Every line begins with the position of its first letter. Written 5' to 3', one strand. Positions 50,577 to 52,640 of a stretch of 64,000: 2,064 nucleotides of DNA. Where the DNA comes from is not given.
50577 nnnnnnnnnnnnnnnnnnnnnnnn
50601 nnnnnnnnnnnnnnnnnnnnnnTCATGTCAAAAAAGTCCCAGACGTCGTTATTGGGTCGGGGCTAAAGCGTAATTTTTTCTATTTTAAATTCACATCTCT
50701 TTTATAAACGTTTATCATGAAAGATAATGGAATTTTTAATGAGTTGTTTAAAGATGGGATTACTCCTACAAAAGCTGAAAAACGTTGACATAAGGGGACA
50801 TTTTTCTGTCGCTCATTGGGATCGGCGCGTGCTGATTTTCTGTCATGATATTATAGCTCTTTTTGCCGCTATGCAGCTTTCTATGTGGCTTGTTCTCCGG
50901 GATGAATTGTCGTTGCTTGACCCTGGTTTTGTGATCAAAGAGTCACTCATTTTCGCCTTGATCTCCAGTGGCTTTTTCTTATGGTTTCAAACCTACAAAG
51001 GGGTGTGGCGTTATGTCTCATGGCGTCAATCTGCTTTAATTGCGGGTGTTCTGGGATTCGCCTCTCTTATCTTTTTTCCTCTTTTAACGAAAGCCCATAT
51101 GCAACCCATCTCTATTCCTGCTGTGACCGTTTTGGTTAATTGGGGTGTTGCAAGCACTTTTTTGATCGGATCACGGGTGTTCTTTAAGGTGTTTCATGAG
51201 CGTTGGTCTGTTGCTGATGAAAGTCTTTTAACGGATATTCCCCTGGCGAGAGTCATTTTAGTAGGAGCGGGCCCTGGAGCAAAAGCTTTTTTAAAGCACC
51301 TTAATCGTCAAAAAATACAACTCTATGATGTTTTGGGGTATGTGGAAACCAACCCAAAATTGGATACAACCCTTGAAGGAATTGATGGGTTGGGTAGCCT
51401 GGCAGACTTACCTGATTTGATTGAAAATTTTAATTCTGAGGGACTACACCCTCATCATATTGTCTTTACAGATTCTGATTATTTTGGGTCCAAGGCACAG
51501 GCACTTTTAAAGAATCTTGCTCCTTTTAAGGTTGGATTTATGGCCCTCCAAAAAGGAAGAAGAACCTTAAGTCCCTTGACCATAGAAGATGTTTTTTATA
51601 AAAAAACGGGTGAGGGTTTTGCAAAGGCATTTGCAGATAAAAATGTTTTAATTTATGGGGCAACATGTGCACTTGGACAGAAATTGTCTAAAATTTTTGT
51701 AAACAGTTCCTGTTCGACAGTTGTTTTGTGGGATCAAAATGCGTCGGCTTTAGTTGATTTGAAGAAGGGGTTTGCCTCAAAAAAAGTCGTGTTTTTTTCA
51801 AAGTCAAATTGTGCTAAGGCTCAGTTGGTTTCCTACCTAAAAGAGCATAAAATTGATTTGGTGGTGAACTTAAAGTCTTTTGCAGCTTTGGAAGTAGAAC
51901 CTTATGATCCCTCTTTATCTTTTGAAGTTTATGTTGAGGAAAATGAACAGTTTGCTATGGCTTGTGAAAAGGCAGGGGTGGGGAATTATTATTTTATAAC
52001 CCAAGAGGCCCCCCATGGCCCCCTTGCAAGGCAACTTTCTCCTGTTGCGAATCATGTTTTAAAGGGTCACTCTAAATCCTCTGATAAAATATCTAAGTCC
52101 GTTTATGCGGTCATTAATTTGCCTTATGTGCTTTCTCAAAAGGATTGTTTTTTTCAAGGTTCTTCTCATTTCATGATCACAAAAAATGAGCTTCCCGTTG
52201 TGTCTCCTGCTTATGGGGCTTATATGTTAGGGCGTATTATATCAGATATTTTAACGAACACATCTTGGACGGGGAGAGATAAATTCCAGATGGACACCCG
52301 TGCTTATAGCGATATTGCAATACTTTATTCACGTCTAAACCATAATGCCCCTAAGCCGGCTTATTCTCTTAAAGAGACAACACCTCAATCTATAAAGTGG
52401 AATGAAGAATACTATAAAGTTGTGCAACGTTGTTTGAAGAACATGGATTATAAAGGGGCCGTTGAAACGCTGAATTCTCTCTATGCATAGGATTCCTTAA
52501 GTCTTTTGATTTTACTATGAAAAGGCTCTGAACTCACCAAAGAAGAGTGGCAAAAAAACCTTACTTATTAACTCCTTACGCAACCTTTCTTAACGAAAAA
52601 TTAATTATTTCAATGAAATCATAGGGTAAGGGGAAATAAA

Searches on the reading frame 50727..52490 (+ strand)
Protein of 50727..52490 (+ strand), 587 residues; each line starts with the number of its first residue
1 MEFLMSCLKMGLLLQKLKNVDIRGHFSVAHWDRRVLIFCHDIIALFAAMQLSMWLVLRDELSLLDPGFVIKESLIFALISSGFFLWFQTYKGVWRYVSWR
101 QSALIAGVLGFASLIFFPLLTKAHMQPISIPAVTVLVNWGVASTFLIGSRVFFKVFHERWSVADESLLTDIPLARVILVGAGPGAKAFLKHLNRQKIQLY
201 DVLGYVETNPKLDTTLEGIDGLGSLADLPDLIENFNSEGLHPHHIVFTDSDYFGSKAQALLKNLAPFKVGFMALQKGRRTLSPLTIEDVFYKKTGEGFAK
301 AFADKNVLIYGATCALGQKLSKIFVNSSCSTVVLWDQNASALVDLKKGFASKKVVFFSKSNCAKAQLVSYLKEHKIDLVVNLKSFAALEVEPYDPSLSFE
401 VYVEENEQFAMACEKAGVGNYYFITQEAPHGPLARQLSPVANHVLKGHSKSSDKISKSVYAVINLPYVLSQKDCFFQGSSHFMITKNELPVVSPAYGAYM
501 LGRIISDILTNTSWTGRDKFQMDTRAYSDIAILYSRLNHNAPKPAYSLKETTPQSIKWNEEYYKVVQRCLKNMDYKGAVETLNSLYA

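Call 38: search_protein_families(library=pfam, proteins=[window:50727-52490:+], max_evalue=0.001)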
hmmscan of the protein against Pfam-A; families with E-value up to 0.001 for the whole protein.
window:50727-52490:+ (587 aa): 1 family
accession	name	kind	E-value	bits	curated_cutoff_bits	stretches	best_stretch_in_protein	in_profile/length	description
PF13727.12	CoA_binding_3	-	0.00031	21.2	25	0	134-233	46-138/175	CoA-binding domain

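Call 79: search_protein_families(library=ncbifam, proteins=[window:50727-52490:+], max_evalue=0.001)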
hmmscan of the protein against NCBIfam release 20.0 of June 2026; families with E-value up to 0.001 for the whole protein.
window:50727-52490:+ (587 aa): 2 families
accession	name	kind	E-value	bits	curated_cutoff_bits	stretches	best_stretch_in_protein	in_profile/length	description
TIGR03025.1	EPS_sugtrans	subfamily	2.7e-10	40.1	295.55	1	41-269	3-216/445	exopolysaccharide biosynthesis polyprenyl glycosylphosphotransferase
TIGR03023.1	WcaJ_sugtrans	equivalog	7.9e-07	28.7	410.75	1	41-234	3-191/453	undecaprenyl-phosphate glucose phosphotransferase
